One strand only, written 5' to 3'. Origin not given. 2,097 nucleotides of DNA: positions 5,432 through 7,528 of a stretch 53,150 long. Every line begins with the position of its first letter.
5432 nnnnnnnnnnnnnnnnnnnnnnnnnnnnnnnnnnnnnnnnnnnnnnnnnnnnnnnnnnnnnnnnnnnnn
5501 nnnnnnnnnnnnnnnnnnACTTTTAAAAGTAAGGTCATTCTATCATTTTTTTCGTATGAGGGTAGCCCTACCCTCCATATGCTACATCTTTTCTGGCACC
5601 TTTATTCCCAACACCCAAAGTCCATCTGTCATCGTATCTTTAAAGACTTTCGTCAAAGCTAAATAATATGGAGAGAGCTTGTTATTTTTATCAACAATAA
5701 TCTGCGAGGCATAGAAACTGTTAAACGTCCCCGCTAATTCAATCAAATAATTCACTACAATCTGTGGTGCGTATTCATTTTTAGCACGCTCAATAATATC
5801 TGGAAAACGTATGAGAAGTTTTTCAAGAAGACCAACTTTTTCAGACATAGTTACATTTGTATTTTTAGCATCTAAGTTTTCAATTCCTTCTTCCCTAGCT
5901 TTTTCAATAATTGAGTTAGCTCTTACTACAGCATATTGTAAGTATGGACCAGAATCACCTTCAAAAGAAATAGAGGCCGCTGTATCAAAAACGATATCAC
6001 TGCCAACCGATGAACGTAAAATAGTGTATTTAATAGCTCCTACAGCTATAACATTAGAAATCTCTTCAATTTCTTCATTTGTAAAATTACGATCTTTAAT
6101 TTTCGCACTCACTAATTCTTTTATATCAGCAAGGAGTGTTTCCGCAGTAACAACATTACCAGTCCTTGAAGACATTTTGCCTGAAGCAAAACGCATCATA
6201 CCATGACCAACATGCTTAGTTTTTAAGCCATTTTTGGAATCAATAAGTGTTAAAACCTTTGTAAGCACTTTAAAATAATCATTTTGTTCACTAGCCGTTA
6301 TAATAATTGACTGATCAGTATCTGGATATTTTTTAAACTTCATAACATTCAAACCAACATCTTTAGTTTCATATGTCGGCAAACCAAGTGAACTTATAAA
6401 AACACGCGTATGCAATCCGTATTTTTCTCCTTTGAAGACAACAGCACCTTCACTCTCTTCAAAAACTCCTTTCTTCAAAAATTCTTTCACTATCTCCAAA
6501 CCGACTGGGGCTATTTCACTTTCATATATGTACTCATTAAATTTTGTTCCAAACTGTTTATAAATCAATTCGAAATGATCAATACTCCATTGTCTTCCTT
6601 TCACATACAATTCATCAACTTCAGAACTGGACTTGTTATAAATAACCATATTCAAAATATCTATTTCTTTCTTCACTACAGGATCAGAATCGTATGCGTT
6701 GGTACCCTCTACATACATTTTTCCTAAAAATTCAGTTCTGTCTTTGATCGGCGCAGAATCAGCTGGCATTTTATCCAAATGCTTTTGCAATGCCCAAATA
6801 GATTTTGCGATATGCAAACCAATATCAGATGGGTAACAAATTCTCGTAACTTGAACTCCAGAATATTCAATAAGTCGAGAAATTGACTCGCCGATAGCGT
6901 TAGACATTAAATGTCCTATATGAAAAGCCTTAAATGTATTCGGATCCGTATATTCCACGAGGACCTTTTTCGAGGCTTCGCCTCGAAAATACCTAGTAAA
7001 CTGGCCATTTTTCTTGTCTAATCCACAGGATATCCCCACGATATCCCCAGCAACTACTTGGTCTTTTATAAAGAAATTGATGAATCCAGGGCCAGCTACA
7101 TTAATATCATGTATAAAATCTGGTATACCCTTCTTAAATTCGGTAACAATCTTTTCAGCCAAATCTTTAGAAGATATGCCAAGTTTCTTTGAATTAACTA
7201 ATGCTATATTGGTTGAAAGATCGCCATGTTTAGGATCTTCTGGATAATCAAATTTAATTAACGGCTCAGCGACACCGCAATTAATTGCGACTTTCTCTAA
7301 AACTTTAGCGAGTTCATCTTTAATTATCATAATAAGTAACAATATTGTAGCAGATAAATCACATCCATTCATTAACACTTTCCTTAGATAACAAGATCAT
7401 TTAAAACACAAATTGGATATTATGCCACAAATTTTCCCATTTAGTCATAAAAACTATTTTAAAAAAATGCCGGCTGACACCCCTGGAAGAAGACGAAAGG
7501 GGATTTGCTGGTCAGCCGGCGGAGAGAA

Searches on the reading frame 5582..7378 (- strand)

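Call 53: search_protein_families(library=pfam, proteins=[window:5582-7378:-])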
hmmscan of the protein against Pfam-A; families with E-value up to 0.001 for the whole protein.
window:5582-7378:- (598 aa): 3 families
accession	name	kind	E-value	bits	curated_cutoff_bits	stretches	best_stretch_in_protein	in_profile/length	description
PF00750.26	tRNA-synt_1d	-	2.1e-38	132.6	23.3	1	134-465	17-348/349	tRNA synthetases class I (R), catalytic domain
PF05746.21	DALR_1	-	1.1e-25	90.4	22.3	1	480-598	1-117/117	DALR anticodon binding domain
PF03485.21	Arg_tRNA_synt_N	-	1.2e-18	67.9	21.5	1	19-104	3-85/85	Arginyl tRNA synthetase N terminal domain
